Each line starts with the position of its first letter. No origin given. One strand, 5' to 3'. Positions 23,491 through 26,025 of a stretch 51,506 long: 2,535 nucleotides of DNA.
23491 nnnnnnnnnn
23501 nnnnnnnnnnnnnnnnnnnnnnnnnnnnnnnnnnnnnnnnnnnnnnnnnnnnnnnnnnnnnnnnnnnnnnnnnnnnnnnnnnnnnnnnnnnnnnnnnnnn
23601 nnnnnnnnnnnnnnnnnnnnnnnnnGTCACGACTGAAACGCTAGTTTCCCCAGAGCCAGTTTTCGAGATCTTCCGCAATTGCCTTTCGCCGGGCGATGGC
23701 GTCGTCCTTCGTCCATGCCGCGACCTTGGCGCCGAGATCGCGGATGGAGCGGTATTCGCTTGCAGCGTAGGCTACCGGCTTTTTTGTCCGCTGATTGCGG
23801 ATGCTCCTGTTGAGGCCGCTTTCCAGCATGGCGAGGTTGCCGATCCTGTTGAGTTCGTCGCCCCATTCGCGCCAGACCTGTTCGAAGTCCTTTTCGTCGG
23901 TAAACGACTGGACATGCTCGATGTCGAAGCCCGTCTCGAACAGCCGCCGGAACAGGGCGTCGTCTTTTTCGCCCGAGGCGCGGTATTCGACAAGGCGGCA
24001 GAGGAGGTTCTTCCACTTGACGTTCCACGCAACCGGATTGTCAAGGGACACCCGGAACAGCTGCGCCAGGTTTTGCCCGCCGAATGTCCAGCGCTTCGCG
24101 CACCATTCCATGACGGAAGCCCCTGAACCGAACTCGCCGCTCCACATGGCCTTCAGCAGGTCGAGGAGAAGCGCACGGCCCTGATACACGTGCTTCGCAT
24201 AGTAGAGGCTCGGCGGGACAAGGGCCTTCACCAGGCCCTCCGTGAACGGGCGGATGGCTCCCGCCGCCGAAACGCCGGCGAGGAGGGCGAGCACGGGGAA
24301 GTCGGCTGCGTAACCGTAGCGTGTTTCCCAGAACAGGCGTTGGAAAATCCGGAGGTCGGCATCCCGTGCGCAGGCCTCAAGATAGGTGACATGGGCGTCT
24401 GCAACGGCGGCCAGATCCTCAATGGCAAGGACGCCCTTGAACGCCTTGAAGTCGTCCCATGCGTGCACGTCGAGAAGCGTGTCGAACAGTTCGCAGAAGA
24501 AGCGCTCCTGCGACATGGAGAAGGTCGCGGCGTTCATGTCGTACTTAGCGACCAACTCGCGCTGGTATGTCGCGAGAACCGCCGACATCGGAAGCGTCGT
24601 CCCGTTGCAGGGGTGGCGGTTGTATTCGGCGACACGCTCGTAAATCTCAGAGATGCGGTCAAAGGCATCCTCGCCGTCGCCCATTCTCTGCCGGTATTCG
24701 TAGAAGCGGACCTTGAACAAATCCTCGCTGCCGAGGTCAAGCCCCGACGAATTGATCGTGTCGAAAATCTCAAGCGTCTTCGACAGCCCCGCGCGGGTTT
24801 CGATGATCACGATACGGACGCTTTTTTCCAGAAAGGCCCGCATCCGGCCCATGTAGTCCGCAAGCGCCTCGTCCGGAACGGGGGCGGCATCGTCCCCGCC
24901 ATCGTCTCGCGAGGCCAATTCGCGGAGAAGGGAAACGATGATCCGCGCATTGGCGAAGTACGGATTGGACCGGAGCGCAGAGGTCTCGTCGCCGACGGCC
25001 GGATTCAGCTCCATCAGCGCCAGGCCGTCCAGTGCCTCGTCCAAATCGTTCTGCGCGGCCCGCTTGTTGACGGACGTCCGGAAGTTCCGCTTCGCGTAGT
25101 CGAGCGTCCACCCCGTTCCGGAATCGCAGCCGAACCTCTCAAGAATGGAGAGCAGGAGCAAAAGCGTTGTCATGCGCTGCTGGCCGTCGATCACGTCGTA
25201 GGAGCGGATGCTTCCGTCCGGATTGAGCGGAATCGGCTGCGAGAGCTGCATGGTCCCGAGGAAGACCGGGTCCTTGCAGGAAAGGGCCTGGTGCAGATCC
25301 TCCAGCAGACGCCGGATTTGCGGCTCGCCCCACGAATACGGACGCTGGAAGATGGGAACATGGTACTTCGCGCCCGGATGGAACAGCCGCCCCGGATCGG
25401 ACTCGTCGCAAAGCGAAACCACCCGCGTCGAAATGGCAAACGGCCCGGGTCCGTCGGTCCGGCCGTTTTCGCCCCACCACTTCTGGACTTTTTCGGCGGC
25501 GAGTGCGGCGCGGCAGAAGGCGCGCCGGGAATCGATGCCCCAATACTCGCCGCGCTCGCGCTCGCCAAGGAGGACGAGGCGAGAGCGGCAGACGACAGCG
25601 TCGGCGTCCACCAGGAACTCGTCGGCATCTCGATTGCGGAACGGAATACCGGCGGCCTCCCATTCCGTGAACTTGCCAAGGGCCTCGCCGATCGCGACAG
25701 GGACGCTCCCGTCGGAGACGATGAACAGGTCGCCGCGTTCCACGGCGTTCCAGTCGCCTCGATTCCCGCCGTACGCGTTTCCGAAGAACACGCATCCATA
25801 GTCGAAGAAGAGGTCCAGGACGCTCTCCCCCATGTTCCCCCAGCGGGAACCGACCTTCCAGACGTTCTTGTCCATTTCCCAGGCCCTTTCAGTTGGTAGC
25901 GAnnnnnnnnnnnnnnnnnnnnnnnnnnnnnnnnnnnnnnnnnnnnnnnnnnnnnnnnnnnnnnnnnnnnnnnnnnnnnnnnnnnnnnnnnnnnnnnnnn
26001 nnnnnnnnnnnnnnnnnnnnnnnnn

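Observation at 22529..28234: Operon-like five-gene block (KAP NTPase, triple zinc-ribbon protein, N-extended GmrSD-like nuclease, DEDDh exonuclease, macrodomain) abutting McrBC: candidate undescribed defence system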

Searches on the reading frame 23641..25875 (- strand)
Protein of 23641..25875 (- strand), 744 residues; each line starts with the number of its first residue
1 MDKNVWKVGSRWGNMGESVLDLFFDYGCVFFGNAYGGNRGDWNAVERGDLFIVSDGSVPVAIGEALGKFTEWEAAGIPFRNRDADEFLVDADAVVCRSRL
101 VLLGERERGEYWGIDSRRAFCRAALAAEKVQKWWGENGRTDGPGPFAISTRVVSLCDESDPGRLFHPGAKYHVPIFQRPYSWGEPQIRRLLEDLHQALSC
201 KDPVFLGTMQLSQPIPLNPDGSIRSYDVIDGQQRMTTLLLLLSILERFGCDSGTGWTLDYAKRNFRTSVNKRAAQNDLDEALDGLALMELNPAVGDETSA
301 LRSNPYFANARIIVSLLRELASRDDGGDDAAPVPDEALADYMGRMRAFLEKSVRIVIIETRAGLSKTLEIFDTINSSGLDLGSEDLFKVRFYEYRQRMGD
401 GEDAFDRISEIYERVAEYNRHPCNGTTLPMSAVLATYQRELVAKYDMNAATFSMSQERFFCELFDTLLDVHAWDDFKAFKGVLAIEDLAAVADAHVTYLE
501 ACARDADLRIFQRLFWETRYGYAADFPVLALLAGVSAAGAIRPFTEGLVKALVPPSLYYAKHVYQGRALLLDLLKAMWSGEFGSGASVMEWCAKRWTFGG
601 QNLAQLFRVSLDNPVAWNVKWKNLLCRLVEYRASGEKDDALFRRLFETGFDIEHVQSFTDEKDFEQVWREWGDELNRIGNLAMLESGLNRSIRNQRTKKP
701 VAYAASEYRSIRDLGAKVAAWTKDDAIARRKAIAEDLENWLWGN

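Call 4: search_protein_families(library=pfam, proteins=[window:23641-25875:-], max_evalue=0.01)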
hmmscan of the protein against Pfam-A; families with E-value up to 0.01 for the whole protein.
window:23641-25875:- (744 aa): 2 families
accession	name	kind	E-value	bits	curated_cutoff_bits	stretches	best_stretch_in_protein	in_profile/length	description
PF03235.19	GmrSD_N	-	4.8e-26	92.6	33.2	1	168-391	8-198/199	GmrSD restriction endonuclease, N-terminal domain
PF07510.16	GmrSD_C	-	4.7e-08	33.5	23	1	622-735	25-137/138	GmrSD restriction endonucleases, C-terminal domain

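Call 5: search_protein_families(library=padloc, proteins=[window:23641-25875:-], max_evalue=0.01)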
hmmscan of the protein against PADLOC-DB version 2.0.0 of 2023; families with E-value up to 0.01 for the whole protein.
window:23641-25875:- (744 aa): 34 families (the best 25 are shown)
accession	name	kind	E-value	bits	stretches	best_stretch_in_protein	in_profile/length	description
PDLC04154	HEC-06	-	4.8e-28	96.1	2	163-244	16-92/569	-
PDLC04157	HEC-06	-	1.1e-26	91.6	2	170-393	22-235/558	-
PDLC04155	HEC-06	-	9.8e-26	88.3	2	164-247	15-92/562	-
PDLC02687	Orf5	-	2.9e-22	77.1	2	164-245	11-87/543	Orf5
PDLC02695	Orf5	-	2.9e-22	76.8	2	162-246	11-99/601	Orf5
PDLC02700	Orf5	-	3e-20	70.5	2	169-392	10-224/555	Orf5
PDLC02691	Orf5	-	5e-20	69.6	2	169-250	19-95/579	Orf5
PDLC02693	Orf5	-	4.5e-18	63.5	1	168-247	6-85/543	Orf5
PDLC02701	Orf5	-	2.3e-16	57.4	1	162-247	11-101/596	Orf5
PDLC02792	SspE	-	1.2e-15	54.9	1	166-245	19-110/771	SspE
PDLC02690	Orf5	-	1.2e-13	48.8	1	171-247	10-81/531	Orf5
PDLC02783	SspE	-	1.7e-13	47.7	1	167-243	21-109/793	SspE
PDLC02786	SspE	-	2e-13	47.6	1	166-245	19-105/766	SspE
PDLC02686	Orf5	-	1.2e-12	45.2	1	170-247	20-98/566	Orf5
PDLC02688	Orf5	-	1.5e-10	38.3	2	171-243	10-79/554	Orf5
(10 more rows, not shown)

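Call 26: find_homologous_proteins(query=window:23641-25875:-, max_evalue=1e-10)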
Query window:23641-25875:- (744 aa): 80 proteins with E <= 1e-10 among 8000 candidates.
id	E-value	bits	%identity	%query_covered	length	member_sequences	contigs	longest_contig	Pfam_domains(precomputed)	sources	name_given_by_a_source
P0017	0.0e+0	1661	96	100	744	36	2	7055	PF07510.17,PF03235.20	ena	-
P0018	0.0e+0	1448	83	100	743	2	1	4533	PF07510.17,PF03235.20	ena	-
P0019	0.0e+0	1426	83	100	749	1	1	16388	PF07510.17,PF03235.20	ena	-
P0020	0.0e+0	1413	82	100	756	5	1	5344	PF07510.17,PF03235.20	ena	-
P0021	0.0e+0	1304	76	100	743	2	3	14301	PF07510.17,PF03235.20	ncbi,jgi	-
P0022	1.6e-280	951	57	100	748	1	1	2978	PF07510.17,PF03235.20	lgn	-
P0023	1.3e-275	935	57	99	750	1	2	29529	PF07510.17,PF03235.20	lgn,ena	-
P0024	1.1e-271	922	55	99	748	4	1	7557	PF07510.17,PF03235.20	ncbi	-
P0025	1.1e-271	922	56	99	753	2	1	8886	PF07510.17,PF03235.20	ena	-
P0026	1.1e-271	922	57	98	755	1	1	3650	PF07510.17,PF03235.20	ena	-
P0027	5.7e-268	910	56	98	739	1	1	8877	PF07510.17,PF03235.20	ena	-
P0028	2.4e-264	898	55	100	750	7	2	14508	PF07510.17,PF03235.20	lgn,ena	-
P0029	7.1e-263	893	54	99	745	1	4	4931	PF07510.17,PF03235.20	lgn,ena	-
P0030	1.1e-260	886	54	100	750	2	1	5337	PF07510.17,PF03235.20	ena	-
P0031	1.7e-259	882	56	98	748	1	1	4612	PF07510.17,PF03235.20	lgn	-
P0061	2.2e-155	537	39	100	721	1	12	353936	PF07510.17,PF03235.20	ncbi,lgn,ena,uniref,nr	ncbi:DUF262 domain-containing HNH endonuclease family protein [uncultured Akkermansia sp.]|uniref:DU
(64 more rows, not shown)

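Call 27: find_encoding_contigs(protein=P0019, flank=10000, max_places=3)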
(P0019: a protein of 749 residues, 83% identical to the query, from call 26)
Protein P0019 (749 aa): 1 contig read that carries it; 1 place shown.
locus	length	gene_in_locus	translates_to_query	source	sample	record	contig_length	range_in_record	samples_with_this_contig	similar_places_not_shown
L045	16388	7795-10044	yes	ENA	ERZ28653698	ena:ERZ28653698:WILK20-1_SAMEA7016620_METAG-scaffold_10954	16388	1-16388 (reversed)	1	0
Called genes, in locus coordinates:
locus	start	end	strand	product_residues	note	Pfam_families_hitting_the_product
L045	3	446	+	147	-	?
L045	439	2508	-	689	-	PF00158:Sigma54_activat, PF14532:Sigma54_activ_2, PF07728:AAA_5 (weak), PF25601:AAA_lid_14, PF02954:HTH_8, PF13556:HTH_30 (faint)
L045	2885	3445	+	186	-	PF00929:RNase_T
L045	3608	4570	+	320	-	-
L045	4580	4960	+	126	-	-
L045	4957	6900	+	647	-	PF07693:KAP_NTPase, PF13191:AAA_16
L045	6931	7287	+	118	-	-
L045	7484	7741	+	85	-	-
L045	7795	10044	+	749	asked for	PF03235:GmrSD_N, PF07510:GmrSD_C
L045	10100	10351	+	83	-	PF03235:GmrSD_N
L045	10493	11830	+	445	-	PF13173:AAA_14, PF13635:DUF4143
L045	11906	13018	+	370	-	PF20703:nSTAND1 (faint), PF13173:AAA_14 (faint), PF13401:AAA_22 (weak)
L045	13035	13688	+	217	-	PF01661:Macro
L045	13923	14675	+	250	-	-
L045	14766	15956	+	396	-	-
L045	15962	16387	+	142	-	?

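Call 28: find_encoding_contigs(protein=P0021, flank=10000, max_places=4)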
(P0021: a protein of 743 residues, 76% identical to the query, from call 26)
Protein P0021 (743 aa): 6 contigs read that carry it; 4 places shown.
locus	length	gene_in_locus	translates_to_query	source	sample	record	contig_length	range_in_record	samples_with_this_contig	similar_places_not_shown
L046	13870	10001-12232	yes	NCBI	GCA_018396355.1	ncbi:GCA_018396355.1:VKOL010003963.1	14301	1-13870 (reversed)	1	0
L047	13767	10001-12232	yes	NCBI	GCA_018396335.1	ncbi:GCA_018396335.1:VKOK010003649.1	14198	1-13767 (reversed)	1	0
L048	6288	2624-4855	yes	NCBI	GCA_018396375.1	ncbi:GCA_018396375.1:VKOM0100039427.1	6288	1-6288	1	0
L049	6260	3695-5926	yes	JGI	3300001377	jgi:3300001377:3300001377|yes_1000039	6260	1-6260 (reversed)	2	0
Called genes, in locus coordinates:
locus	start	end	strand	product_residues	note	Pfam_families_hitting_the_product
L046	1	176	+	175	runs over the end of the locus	-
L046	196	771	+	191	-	PF13580:SIS_2, PF01380:SIS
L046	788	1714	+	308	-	PF00294:PfkB, PF08543:Phos_pyr_kin (weak)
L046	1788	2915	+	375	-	PF00534:Glycos_transf_1, PF13524:Glyco_trans_1_2 (weak), PF13692:Glyco_trans_1_4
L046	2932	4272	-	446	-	-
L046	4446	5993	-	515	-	PF01636:APH (weak), PF07714:PK_Tyr_Ser-Thr, PF00069:Pkinase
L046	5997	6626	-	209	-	PF04542:Sigma70_r2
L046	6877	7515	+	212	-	-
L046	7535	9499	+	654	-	PF07693:KAP_NTPase, PF13191:AAA_16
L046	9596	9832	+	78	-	-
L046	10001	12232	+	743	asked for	PF03235:GmrSD_N, PF07510:GmrSD_C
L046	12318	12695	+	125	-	-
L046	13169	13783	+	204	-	-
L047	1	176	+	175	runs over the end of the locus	-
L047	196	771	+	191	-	PF13580:SIS_2, PF01380:SIS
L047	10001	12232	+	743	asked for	PF03235:GmrSD_N, PF07510:GmrSD_C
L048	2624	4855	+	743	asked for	PF03235:GmrSD_N, PF07510:GmrSD_C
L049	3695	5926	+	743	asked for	PF03235:GmrSD_N, PF07510:GmrSD_C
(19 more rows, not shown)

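Call 29: find_encoding_contigs(protein=P0017, flank=10000, max_places=4)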
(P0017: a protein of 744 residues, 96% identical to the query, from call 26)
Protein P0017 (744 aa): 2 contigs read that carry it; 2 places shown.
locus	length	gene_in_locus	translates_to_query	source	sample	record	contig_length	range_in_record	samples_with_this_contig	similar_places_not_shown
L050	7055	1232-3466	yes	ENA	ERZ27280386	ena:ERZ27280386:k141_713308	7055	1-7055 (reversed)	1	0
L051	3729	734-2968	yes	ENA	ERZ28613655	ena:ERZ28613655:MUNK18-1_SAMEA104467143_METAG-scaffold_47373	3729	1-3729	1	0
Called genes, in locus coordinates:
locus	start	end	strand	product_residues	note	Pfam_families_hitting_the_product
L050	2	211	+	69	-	?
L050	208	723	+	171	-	PF13366:PDDEXK_3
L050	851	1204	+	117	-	-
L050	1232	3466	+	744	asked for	PF03235:GmrSD_N, PF07510:GmrSD_C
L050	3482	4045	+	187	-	PF00929:RNase_T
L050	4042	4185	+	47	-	-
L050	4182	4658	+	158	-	PF13366:PDDEXK_3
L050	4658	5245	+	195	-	PF01661:Macro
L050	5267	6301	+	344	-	-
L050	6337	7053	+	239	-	?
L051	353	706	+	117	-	-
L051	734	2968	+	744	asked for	PF03235:GmrSD_N, PF07510:GmrSD_C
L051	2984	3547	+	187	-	PF00929:RNase_T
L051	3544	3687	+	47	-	-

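Call 37: find_related_loci(query=A4, collection=metagenome_contigs, flank=8000)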
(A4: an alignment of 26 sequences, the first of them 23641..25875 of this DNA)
Query A4 (744 aa) in metagenome_contigs; peptide patterns used: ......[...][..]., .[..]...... (x = any residue, [..] = any of these).
600 stretches matched a pattern (row limit reached: there are more); 493 encode a relative of the query (tblastn E <= 1e-3); the best 80 are kept; 80 distinct loci.
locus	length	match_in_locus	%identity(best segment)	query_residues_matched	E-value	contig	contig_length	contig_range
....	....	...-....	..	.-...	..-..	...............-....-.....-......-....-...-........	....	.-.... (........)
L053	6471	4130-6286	28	4-717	4e-66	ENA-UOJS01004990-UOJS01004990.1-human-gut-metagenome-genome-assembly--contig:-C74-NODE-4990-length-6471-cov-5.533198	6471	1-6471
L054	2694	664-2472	29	145-743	9e-64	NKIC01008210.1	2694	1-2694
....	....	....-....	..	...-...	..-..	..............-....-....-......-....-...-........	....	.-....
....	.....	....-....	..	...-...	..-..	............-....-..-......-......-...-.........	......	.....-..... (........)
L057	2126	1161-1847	26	171-392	2e-15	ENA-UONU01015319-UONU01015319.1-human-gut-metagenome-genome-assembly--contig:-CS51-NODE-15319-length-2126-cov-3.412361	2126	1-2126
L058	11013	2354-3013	28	164-424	3e-15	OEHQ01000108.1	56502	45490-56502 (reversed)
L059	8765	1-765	26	174-438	2e-14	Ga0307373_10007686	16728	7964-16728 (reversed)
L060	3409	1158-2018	25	103-388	2e-14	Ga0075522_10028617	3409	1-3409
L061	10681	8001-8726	28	136-388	5e-14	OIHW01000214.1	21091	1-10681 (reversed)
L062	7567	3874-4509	26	171-388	9e-14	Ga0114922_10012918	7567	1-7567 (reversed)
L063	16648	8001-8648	28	162-388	1e-13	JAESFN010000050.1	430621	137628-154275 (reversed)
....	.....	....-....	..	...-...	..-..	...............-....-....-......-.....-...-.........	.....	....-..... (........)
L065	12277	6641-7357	28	162-417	2e-13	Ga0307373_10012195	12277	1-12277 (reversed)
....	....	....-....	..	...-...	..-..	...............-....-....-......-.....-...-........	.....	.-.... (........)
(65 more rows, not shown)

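Call 41: find_encoding_contigs(protein=P0023, flank=8000, max_places=3)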
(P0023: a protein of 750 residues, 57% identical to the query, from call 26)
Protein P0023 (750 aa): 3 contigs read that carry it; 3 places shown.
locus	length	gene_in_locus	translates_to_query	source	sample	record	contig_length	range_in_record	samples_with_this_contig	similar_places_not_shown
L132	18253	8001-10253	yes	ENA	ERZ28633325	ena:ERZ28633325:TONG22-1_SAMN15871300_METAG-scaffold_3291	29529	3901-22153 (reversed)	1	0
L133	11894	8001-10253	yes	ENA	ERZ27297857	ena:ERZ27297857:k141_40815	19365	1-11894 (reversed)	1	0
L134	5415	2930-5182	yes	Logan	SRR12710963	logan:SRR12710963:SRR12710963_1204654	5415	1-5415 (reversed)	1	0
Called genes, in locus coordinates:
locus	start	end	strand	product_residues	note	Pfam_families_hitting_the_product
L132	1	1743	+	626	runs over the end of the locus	PF07715:Plug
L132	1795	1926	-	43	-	-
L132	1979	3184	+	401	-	PF13173:AAA_14, PF13635:DUF4143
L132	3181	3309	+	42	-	-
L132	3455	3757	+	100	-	PF13560:HTH_31 (weak)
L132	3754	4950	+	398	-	PF07804:HipA_C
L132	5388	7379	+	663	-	PF07693:KAP_NTPase, PF13191:AAA_16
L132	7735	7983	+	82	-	-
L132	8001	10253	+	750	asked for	PF03235:GmrSD_N, PF07510:GmrSD_C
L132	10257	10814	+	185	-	PF00929:RNase_T, PF16473:Rv2179c-like (faint), PF21762:DEDDh_C (weak)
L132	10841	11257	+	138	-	-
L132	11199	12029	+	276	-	PF01580:FtsK_SpoIIIE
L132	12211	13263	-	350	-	PF13518:HTH_28, PF13551:HTH_29, PF13565:HTH_32 (weak), PF13592:HTH_33, PF13358:DDE_3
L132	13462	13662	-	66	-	-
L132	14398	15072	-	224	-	-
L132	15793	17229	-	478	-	-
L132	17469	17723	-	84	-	PF13443:HTH_26 (weak), PF01381:HTH_3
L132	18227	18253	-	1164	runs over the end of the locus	PF07693:KAP_NTPase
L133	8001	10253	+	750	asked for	PF03235:GmrSD_N, PF07510:GmrSD_C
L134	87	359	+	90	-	-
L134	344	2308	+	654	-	PF07693:KAP_NTPase, PF13191:AAA_16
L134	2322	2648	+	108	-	-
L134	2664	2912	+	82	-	-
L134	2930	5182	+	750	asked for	PF03235:GmrSD_N, PF07510:GmrSD_C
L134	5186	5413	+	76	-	?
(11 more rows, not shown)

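Call 42: find_encoding_contigs(protein=P0061, flank=8000, max_places=4)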
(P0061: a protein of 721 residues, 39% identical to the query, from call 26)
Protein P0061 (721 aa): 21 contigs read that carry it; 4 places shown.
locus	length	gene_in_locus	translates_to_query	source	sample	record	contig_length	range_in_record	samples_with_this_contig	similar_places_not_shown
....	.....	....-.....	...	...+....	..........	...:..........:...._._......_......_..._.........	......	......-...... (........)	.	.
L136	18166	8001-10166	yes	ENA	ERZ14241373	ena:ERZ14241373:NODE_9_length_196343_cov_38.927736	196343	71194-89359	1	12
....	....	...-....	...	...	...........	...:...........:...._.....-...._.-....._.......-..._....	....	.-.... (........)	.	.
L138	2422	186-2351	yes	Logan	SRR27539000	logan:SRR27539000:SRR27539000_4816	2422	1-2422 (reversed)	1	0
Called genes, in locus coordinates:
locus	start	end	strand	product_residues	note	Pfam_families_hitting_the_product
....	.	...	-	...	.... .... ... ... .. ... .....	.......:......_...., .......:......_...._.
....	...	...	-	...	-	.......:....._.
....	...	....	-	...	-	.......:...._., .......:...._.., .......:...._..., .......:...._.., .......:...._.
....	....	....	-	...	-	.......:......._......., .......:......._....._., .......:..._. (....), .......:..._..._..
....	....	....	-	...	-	-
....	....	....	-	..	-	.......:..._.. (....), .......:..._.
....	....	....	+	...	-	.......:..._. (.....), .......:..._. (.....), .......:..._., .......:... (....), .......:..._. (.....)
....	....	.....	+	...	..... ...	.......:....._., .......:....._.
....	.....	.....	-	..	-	-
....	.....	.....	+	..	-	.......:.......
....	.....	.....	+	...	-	-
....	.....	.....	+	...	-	-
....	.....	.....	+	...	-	-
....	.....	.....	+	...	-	-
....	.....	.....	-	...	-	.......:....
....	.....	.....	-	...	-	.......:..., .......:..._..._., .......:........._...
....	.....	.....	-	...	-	-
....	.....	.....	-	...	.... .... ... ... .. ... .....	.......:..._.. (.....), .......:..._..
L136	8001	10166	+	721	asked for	PF03235:GmrSD_N, PF07510:GmrSD_C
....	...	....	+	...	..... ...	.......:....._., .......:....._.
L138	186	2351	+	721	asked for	PF03235:GmrSD_N, PF07510:GmrSD_C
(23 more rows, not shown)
